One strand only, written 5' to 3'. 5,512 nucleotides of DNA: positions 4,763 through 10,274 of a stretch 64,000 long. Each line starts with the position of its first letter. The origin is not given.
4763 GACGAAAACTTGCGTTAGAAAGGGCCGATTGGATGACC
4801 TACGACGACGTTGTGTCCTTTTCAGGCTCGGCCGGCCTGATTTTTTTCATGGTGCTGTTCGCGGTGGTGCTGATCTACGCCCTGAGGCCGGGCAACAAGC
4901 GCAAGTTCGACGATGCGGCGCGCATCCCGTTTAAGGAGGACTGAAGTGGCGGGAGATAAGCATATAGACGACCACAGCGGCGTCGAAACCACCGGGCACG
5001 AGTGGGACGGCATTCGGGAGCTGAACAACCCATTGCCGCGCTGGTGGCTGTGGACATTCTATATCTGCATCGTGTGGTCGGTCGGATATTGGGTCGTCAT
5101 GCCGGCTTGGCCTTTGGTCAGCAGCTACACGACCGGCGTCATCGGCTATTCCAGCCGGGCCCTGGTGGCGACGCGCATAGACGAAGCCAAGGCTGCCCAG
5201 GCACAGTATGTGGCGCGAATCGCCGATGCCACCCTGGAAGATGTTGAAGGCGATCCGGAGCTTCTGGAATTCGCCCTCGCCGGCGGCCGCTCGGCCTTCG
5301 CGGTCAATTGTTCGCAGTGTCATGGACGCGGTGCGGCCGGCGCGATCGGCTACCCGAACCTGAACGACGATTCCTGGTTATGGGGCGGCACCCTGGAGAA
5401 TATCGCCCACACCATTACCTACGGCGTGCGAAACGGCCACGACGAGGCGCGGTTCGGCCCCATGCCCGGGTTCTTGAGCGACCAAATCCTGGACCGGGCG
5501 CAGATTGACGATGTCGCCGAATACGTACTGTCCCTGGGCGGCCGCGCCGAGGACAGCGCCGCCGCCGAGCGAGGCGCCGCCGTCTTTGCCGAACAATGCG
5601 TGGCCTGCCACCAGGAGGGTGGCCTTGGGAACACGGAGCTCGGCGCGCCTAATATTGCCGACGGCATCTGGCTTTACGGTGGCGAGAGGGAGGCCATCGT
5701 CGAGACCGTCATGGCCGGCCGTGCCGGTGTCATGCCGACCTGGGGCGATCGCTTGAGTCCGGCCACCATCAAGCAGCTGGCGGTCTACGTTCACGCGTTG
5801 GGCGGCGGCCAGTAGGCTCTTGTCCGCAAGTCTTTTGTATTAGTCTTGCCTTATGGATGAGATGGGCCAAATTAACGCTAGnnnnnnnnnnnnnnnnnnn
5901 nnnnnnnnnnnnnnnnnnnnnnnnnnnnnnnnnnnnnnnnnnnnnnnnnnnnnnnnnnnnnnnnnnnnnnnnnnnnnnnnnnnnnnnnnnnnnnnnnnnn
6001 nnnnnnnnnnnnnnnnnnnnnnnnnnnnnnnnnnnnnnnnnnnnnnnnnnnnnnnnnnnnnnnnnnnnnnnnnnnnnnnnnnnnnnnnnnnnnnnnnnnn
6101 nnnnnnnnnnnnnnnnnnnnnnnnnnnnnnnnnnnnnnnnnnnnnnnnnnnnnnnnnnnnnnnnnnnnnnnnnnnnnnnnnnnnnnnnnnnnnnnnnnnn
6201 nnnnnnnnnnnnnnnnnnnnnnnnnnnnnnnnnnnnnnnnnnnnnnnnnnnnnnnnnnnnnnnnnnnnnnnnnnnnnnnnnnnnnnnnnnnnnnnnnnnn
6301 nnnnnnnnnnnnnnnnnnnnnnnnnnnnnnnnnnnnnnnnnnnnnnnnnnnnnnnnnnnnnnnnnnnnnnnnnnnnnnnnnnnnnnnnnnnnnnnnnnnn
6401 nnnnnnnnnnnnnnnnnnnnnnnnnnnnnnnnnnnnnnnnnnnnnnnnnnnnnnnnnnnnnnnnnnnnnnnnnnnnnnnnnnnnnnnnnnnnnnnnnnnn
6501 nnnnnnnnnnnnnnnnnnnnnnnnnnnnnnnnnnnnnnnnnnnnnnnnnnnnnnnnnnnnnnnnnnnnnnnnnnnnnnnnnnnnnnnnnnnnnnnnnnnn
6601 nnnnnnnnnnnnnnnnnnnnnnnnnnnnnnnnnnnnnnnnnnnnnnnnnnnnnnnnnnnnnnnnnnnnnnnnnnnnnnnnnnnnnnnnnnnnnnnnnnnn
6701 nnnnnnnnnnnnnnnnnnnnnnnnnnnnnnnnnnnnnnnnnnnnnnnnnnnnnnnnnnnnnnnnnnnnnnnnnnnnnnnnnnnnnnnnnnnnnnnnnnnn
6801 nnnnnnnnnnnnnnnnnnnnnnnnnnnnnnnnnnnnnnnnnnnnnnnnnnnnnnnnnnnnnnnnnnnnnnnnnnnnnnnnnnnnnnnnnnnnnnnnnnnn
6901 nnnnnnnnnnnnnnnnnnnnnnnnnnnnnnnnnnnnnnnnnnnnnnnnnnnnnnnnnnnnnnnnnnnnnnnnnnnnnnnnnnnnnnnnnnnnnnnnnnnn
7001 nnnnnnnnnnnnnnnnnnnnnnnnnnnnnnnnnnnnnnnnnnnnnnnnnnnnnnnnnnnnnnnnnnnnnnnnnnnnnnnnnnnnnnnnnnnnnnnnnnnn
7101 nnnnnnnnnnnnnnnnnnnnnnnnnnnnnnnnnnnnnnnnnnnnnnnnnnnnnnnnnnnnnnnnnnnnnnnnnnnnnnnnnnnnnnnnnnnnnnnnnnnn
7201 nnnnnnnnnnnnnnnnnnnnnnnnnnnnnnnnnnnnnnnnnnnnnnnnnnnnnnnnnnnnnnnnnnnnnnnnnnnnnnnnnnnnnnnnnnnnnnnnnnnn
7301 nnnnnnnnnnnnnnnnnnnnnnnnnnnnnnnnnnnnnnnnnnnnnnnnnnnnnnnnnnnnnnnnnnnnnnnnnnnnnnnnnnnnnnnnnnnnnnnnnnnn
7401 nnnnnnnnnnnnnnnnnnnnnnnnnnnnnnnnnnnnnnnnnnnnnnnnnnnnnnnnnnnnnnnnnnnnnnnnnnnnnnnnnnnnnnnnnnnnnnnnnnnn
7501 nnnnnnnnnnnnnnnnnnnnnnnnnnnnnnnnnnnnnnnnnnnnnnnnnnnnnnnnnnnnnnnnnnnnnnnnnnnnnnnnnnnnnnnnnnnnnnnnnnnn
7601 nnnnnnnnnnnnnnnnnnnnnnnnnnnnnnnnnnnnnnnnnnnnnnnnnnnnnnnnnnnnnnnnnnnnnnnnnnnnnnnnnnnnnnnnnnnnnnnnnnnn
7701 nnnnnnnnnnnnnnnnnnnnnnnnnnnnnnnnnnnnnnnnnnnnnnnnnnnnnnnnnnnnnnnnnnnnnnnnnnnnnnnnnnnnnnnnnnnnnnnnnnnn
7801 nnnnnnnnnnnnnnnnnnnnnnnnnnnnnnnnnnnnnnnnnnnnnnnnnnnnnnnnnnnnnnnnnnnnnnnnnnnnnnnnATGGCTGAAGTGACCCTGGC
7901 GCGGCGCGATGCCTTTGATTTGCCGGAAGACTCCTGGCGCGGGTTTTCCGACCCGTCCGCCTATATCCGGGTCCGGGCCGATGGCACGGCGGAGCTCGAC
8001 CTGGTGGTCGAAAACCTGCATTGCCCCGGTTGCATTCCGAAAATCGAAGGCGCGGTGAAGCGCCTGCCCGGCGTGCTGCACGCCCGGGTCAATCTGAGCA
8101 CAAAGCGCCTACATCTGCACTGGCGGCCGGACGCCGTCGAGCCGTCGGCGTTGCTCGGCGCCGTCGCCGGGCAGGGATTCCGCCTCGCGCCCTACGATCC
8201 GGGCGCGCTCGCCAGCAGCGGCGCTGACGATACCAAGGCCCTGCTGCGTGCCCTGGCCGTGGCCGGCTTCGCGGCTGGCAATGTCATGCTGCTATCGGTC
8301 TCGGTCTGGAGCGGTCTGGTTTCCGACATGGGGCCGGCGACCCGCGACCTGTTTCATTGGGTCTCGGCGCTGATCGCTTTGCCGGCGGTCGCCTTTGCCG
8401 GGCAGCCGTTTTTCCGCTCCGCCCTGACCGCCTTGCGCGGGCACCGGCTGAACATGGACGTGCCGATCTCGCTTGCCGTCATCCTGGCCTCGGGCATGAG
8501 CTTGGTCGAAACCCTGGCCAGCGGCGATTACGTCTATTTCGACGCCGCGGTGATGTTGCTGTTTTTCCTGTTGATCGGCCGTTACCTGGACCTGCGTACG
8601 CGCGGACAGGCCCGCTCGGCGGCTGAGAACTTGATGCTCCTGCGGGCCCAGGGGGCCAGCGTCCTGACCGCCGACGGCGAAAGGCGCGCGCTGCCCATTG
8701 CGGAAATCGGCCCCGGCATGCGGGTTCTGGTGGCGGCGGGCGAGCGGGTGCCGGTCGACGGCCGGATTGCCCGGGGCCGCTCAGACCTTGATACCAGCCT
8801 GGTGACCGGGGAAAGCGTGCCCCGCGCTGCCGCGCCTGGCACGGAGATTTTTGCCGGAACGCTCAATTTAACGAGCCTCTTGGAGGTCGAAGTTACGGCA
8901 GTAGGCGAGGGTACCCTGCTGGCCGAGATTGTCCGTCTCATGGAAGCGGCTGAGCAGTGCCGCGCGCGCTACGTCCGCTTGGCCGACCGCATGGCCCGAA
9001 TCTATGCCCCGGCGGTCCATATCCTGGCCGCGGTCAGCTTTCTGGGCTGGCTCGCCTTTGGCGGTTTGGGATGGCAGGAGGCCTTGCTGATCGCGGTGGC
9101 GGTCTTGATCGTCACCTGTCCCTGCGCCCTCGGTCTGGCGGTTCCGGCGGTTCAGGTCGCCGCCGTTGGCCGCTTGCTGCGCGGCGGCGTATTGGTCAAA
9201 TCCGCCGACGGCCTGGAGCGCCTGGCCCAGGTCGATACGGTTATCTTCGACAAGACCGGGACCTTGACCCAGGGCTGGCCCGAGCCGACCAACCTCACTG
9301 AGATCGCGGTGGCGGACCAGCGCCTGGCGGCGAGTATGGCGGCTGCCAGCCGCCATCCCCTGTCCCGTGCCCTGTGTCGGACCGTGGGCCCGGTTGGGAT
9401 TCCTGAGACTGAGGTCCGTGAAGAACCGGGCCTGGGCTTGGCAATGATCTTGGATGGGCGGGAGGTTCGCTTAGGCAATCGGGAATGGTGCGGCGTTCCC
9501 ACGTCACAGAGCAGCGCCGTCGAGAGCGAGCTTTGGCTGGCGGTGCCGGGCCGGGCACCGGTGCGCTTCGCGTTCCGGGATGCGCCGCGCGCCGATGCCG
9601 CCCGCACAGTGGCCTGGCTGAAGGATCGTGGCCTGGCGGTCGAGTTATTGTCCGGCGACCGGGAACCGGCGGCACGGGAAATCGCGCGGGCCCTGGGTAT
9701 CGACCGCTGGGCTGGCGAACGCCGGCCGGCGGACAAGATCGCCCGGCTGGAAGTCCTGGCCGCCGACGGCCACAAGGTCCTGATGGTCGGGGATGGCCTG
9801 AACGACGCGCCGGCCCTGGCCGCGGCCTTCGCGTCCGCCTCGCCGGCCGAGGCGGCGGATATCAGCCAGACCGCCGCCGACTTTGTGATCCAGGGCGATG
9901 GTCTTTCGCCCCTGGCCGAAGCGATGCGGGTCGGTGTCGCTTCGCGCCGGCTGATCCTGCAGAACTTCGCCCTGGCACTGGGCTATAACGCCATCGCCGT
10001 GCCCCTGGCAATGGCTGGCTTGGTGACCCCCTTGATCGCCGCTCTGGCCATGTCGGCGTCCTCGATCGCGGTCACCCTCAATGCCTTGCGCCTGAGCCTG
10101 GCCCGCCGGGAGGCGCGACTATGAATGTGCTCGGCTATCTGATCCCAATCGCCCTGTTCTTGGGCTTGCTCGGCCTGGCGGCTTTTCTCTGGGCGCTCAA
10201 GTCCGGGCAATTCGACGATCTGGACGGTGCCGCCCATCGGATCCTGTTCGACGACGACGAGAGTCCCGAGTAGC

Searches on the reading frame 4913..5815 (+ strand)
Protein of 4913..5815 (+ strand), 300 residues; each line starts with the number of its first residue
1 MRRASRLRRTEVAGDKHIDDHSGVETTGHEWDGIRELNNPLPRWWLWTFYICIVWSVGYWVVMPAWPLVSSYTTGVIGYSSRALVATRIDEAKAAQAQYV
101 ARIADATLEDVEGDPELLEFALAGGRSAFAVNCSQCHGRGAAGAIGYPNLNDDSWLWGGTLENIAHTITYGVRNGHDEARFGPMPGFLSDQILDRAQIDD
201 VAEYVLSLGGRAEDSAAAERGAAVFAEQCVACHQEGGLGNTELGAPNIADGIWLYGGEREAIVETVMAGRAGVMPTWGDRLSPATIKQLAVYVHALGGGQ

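Call 85: search_protein_families(library=pfam, proteins=[window:4913-5815:+], max_evalue=0.00001)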
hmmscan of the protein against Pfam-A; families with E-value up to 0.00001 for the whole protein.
window:4913-5815:+ (300 aa): 3 families
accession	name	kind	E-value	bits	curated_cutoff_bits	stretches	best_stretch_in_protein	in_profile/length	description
PF13442.11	Cytochrome_CBB3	-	8.9e-26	90.5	27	2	216-293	1-68/68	Cytochrome C oxidase, cbb3-type, subunit III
PF14715.11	FixP_N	-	1.1e-25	89.5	24.9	1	23-69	1-47/48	N-terminal domain of cytochrome oxidase-cbb3, FixP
PF00034.26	Cytochrom_C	-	6.2e-20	72.8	21.3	2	125-208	4-89/90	Cytochrome c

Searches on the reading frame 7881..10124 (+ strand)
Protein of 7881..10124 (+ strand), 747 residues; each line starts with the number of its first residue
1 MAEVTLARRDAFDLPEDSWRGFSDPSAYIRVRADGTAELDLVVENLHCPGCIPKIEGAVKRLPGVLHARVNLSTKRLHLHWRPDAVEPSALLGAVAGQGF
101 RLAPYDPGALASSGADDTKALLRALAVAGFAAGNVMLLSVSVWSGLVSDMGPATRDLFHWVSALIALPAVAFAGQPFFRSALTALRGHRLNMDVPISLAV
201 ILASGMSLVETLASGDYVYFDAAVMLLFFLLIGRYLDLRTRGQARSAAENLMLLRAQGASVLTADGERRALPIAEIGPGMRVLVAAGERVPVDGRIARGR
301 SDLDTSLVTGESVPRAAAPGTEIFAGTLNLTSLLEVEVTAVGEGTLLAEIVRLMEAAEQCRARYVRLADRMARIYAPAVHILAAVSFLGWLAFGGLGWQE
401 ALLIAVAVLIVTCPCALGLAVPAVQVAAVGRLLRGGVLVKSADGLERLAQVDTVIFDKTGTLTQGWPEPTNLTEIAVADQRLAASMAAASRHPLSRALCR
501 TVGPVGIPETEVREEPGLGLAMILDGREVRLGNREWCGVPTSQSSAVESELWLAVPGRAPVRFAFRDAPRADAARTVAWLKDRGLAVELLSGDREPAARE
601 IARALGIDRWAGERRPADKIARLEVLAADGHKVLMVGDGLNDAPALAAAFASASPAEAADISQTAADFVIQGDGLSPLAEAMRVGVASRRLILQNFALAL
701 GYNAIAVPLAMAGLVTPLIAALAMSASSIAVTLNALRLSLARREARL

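Call 45: search_protein_families(library=ncbifam, proteins=[window:7881-10124:+], max_evalue=1e-10)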
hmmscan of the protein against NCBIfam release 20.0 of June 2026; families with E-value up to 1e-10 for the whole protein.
window:7881-10124:+ (747 aa): 18 families
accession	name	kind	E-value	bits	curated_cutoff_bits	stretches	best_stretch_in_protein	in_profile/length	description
TIGR01525.1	ATPase-IB_hvy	subfamily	7.2e-153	510.4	346.25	1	192-738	1-560/560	heavy metal translocating P-type ATPase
TIGR01511.1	ATPase-IB1_Cu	subfamily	2.5e-149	498.6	397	1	173-738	1-541/542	copper-translocating P-type ATPase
TIGR01512.1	ATPase-IB2_Cd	subfamily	3.2e-106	355.9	313.5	1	221-738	19-492/494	cadmium family heavy metal-translocating P-type ATPase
NF007952.0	PRK10671.1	equivalog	2.4e-104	350.2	1316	1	37-738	103-831/838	copper-exporting P-type ATPase CopA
NF008262.1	PRK11033.1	equivalog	1.3e-90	304.9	1005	1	37-738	41-727/731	zinc/cadmium/mercury/lead-transporting ATPase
NF033775.1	P_type_ZntA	exception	1.6e-76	258.2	1240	1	37-738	48-728/732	Zn(II)/Cd(II)/Pb(II) translocating P-type ATPase ZntA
TIGR01494.1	ATPase_P-type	subfamily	1.2e-56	192.2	62.3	2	226-472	2-232/478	HAD-IC family P-type ATPase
TIGR01647.1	ATPase-IIIA_H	equivalog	9.3e-36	123.3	615.5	1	196-464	38-299/755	plasma-membrane proton-efflux P-type ATPase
TIGR01497.1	kdpB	equivalog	2.8e-33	114.9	527.9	1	218-487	64-335/675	potassium-transporting ATPase subunit KdpB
NF010609.0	PRK14010.1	equivalog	1.9e-32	112.3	1323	2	196-466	42-313/673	K(+)-transporting ATPase subunit B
TIGR01524.1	ATPase-IIIB_Mg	equivalog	3.1e-23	81.6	610.75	0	220-465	88-350/867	magnesium-translocating P-type ATPase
TIGR01522.1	ATPase-IIA2_Ca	equivalog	1.3e-19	69.5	798.3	0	265-465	124-333/854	calcium-transporting P-type ATPase, PMR1-type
TIGR01517.1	ATPase-IIB_Ca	equivalog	2.2e-18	65.8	507.05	1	263-464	161-373/882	calcium-translocating P-type ATPase, PMCA-type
NF011702.0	PRK15122.1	subfamily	7.6e-17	60.5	975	0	616-680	627-691/907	magnesium-translocating P-type ATPase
TIGR01106.1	ATPase-IIC_X-K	subfamily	4.6e-16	57.9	946.1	0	248-465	132-358/997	Na,H/K antiporter P-type ATPase subunit alpha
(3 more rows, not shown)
